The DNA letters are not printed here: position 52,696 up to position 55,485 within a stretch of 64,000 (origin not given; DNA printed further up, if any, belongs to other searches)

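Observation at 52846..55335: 829-aa secreted protein combining a SipW-type signal, long beta-helix-like G-rich repeats, a lamin-tail domain and an acidic Pro/Glu-rich C-terminal tail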

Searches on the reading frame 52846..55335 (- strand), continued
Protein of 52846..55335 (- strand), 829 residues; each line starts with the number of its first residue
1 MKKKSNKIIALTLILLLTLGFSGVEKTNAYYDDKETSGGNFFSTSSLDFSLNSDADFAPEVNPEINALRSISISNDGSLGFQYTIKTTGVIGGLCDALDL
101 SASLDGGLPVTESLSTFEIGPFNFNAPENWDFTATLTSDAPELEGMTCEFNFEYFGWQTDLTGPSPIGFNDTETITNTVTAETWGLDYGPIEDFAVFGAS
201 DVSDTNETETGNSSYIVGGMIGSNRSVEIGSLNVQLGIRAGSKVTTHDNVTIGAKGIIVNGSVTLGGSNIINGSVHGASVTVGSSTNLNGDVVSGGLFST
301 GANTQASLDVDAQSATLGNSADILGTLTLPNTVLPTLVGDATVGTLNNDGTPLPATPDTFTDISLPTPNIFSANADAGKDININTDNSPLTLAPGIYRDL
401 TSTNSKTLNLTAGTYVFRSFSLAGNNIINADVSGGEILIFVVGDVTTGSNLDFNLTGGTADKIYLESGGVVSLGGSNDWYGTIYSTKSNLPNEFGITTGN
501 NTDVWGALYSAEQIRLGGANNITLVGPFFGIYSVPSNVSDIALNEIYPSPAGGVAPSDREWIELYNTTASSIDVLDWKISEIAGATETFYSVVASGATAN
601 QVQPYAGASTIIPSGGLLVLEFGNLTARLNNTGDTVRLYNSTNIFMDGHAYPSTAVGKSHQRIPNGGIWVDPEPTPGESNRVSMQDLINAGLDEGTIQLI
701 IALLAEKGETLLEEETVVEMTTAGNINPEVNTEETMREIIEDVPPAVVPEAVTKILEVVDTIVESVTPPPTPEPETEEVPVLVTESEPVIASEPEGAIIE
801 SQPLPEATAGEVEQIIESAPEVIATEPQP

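Call 26: fold_search(model_id=the predicted structure, library=pdb)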
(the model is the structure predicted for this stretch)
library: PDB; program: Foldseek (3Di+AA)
matches with E <= 10: 1511; with E <= 0.001: 2
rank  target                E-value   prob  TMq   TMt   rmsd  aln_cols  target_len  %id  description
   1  5uyt_B                2.4e-05  1.00  0.13  0.24  19.7       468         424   11  Crystal structure of ice binding protein from an Antarctic bacterium Flavobacteriaceae (released 2017-10-25)
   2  5uyt_A                6.3e-05  1.00  0.13  0.24  19.9       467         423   12  Crystal structure of ice binding protein from an Antarctic bacterium Flavobacteriaceae (released 2017-10-25)
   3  6bg8_A                1.9e-03  0.99  0.12  0.34  14.6       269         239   16  Shewanella frigidimarina ice-binding protein_1 DUF3494 Domain (released 2018-03-07)
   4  9csd_A                4.2e-03  1.00  0.11  0.12  17.0       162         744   11  The Ectodomains of SPRING and S1P with the inhibitor PF-429242 (released 2025-04-23)
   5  5cyl_B                4.2e-03  0.99  0.11  0.22  13.3       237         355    9  Crystal structure of the CupB6 tip adhesin from Pseudomonas aeruginosa (released 2016-10-05)
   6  2dw5                  5.2e-03  0.99  0.11  0.14  10.2       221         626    8  Crystal structure of human peptidylarginine deiminase 4 in complex with N-alpha-benzoyl-N5-(2-fluoro-1-iminoethyl)-L-orn (released 2006-10-17)
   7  3apm                  5.5e-03  1.00  0.11  0.15  10.5       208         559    8  Crystal structure of the human SNP PAD4 protein (released 2011-01-26)
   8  1wd8                  5.7e-03  1.00  0.10  0.15  11.5       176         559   10  Calcium free form of human peptidylarginine deiminase type4 (PAD4) (released 2004-07-13)
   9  9uvm                  6.0e-03  1.00  0.11  0.18   7.5       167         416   12  The SeMet pili protein of Streptococcus Sanguinis (released 2026-01-21)
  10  7p4l_B                6.3e-03  1.00  0.10  0.16   8.5       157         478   11  Crystal structure of the trimeric ectodomain of archaeal Fusexin1 (Fsx1) (released 2022-07-13)
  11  9hui_B                6.3e-03  1.00  0.13  0.17   6.8       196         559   11  CryoEM structure of human peptidylarginine deiminase type 4 (PAD4) in complex with heparin oligomer (20 subunits). (released 2025-10-22)
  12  5mje_B                6.9e-03  1.00  0.10  0.50  10.2       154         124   13  Crystal structure of the HigB2 toxin in complex with Nb8 (released 2017-04-05)
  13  2dew_X                6.9e-03  0.99  0.11  0.13   9.2       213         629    8  Crystal structure of human peptidylarginine deiminase 4 in complex with histone H3 N-terminal tail including Arg8 (released 2006-04-11)
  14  2dex_X                7.2e-03  1.00  0.11  0.14   8.4       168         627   10  Crystal structure of human peptidylarginine deiminase 4 in complex with histone H3 N-terminal peptide including Arg17 (released 2006-04-11)
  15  6pbk_A                7.8e-03  1.00  0.11  0.66   5.3       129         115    9  Archaellum periplasmic stator protein complex FlaF and FlaG from Sulfolobus acidocaldarius (released 2019-11-20)
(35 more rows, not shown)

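Call 39: find_related_loci(query=A1, collection=genome_contigs, flank=6000)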
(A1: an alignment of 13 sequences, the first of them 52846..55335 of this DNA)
Query A1 (829 aa) in genome_contigs; peptide patterns used: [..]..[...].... (x = any residue, [..] = any of these).
599 stretches matched a pattern (row limit reached: there are more); 187 encode a relative of the query (tblastn E <= 1e-3); the best 80 are kept; 80 distinct loci.
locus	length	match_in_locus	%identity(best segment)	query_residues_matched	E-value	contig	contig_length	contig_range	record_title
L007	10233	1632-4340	47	5-809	4e-40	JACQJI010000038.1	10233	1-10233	MAG: Candidatus Doudnabacteria bacterium isolate NC_groundwater_1147_Ag_S-0.1um_47_53 S_p1_S3_coassembly_k141_2152888, w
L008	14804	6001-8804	40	2-696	1e-27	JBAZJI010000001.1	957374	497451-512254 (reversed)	MAG: Candidatus Paceibacterota bacterium isolate SO_2017_LW4_116 scaffold_5_c1_LW137-91_2017, whole genome shotgun seque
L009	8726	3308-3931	36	540-723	4e-27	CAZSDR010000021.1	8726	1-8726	MAG TPA_asm: uncultured Candidatus Saccharibacteria bacterium isolate SRP329715_co2_182 genome assembly, contig: NODE_14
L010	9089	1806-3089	37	1-820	1e-25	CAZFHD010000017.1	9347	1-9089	MAG TPA_asm: uncultured Candidatus Saccharibacteria bacterium isolate binchicken_co196_455 genome assembly, contig: NODE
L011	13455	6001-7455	38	7-681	1e-24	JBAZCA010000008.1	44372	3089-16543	MAG: Patescibacteria group bacterium isolate SO_2017_GW1_125 NODE_4066_length_44372_cov_8.596316_OW334_2017, whole genom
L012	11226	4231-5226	42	20-699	6e-24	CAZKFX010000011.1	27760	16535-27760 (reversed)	MAG TPA_asm: uncultured Candidatus Saccharibacteria bacterium isolate binchicken_co6_543 genome assembly, contig: NODE_1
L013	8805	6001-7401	34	1-791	2e-21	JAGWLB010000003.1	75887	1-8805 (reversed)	MAG: Patescibacteria group bacterium isolate REEB175 contig-150_255, whole genome shotgun sequence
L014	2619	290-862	35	519-701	6e-19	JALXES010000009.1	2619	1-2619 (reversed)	MAG: Candidatus Moraniibacteriota bacterium isolate T2_metabat2_scaf2bin.417 T2_NODE_116802_length_2619_cov_2.061396, wh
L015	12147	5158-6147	31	1-684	2e-18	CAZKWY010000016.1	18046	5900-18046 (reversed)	MAG TPA_asm: uncultured Candidatus Saccharibacteria bacterium isolate SRP141376_co4_69 genome assembly, contig: NODE_535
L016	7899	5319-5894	29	499-687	2e-18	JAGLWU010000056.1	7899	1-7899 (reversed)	MAG: Candidatus Moraniibacteriota bacterium isolate RS_12_31 ZL285.bin.31.fa_56, whole genome shotgun sequence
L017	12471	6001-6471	32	540-686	7e-18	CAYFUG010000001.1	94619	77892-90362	MAG TPA_asm: uncultured Bdellovibrionales bacterium isolate ERP107533_co1_14 genome assembly, contig: NODE_39_length_946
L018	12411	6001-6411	40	541-684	8e-18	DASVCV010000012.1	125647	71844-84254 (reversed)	MAG TPA_asm: Patescibacteria group bacterium isolate SMAG_U2016 k141_385947, whole genome shotgun sequence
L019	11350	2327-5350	29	2-793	3e-17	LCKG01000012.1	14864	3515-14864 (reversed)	MAG: Parcubacteria group bacterium GW2011_GWC1_45_13 UW93_C0012, whole genome shotgun sequence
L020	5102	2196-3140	36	43-688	3e-17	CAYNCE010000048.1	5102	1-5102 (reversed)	MAG TPA_asm: uncultured Gammaproteobacteria bacterium isolate SRP256446_co1_34 genome assembly, contig: NODE_11929_lengt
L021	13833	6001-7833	38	2-683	3e-17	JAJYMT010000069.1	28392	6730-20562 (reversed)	MAG: bacterium isolate DBS2-4.bin161 NODE_2744_length_28392_cov_1.29284, whole genome shotgun sequence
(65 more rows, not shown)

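Call 51: search_protein_families(library=pfam, proteins=[P0004, P0019, P0013, P0016, P0009, P0006], max_evalue=0.1)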
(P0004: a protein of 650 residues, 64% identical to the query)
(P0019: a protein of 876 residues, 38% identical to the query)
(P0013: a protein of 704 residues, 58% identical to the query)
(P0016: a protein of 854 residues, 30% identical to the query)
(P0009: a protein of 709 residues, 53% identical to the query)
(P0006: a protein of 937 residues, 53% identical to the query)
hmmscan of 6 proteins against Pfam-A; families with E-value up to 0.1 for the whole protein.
P0004 (650 aa): 3 families
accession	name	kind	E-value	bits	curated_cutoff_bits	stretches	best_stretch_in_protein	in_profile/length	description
PF00932.25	LTD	-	4.3e-11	43.6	34.3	1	542-647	5-100/109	Lamin Tail Domain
PF23981.1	DUF7305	-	1.6e-06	28.6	27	1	406-509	38-141/185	Domain of unknown function (DUF7305)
PF21177.3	LIF-R_Ig-like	-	0.069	14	27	0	561-595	32-65/77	Leukemia inhibitory factor receptor, Ig-like domain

P0019 (876 aa): 7 families
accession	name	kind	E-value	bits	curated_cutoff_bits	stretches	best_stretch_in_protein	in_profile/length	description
PF23981.1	DUF7305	-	3.2e-13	50.4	27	2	640-692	39-88/185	Domain of unknown function (DUF7305)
PF13860.13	FlgD_ig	-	1.2e-11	44.8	27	1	803-863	14-75/79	FlgD Ig-like domain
PF20597.4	pAdhesive_15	-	3e-07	31.1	23.8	2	259-491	5-247/254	Putative Ice-binding-like adhesive domain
PF18962.6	Por_Secre_tail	-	1.1e-06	29.3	27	1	793-873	2-74/75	Secretion system C-terminal sorting domain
PF04519.19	Bactofilin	-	7.3e-06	26.6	27.9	0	268-337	33-96/98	Polymer-forming cytoskeletal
PF13585.12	CHU_C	-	0.00049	20.6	27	1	801-863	18-72/86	CHU_C Type IX secretion signal domain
PF03961.19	FapA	-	0.0045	17.1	31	0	258-315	28-84/272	Flagellar Assembly Protein A beta solenoid domain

P0013 (704 aa): 2 families
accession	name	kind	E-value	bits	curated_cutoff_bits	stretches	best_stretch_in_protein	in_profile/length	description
PF24517.2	CBM96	-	1.1e-26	94.1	26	1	190-353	5-162/164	Carbohydrate-binding module family 96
PF00932.25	LTD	-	2.6e-14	53.9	34.3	1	360-482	3-108/109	Lamin Tail Domain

P0016 (854 aa): 1 family
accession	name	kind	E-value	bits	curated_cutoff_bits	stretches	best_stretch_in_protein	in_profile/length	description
PF00932.25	LTD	-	1.3e-15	58.1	34.3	1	548-666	6-108/109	Lamin Tail Domain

P0009 (709 aa): 1 family
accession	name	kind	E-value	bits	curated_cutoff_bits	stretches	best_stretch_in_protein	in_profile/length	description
PF00932.25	LTD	-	9.3e-09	36.1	34.3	1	414-528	6-107/109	Lamin Tail Domain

P0006 (937 aa): 2 families
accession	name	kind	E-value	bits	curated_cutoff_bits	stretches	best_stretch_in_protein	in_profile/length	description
PF00932.25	LTD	-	5.7e-12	46.4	34.3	1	617-731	7-107/109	Lamin Tail Domain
PF12389.13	Peptidase_M73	-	5.4e-08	33.3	22.5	1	103-160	23-79/196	Camelysin metallo-endopeptidase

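Call 69: find_encoding_contigs(protein=P0009, flank=6000, max_places=2)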
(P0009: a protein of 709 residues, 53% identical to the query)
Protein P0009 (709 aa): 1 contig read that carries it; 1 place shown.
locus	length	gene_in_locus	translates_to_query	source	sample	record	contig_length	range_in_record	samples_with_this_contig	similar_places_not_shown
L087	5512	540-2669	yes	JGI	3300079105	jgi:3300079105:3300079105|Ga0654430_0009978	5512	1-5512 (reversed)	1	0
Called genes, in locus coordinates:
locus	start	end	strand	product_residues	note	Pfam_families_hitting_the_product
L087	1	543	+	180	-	?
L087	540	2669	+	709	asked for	PF00932:LTD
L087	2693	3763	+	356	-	PF01471:PG_binding_1 (weak)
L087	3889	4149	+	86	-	-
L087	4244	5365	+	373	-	PF18998:Flg_new_2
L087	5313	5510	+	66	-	?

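Call 70: find_encoding_contigs(protein=P0010, flank=6000, max_places=2)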
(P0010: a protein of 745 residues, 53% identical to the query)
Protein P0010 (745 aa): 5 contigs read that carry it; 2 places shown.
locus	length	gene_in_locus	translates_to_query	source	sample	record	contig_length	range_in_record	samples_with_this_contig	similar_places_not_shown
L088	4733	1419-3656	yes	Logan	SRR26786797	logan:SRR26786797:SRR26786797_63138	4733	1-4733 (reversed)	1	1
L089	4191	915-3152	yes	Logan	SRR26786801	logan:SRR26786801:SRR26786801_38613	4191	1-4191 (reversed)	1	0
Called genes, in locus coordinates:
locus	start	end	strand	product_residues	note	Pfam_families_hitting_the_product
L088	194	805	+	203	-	-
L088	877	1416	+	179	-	-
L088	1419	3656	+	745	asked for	PF00932:LTD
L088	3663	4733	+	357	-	?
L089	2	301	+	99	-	?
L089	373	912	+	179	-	-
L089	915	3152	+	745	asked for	PF00932:LTD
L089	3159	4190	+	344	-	?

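Call 71: find_encoding_contigs(protein=P0013, flank=6000, max_places=2)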
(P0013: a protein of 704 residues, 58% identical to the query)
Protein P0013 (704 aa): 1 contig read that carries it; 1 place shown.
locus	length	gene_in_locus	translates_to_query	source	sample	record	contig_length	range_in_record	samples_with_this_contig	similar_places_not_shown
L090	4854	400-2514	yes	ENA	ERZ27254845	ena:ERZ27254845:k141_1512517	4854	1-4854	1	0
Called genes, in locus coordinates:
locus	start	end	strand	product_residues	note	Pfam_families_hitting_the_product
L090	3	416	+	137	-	?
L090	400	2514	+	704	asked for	PF24517:CBM96, PF00932:LTD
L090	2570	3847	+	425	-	PF16656:Pur_ac_phosph_N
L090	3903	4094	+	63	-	-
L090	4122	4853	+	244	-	?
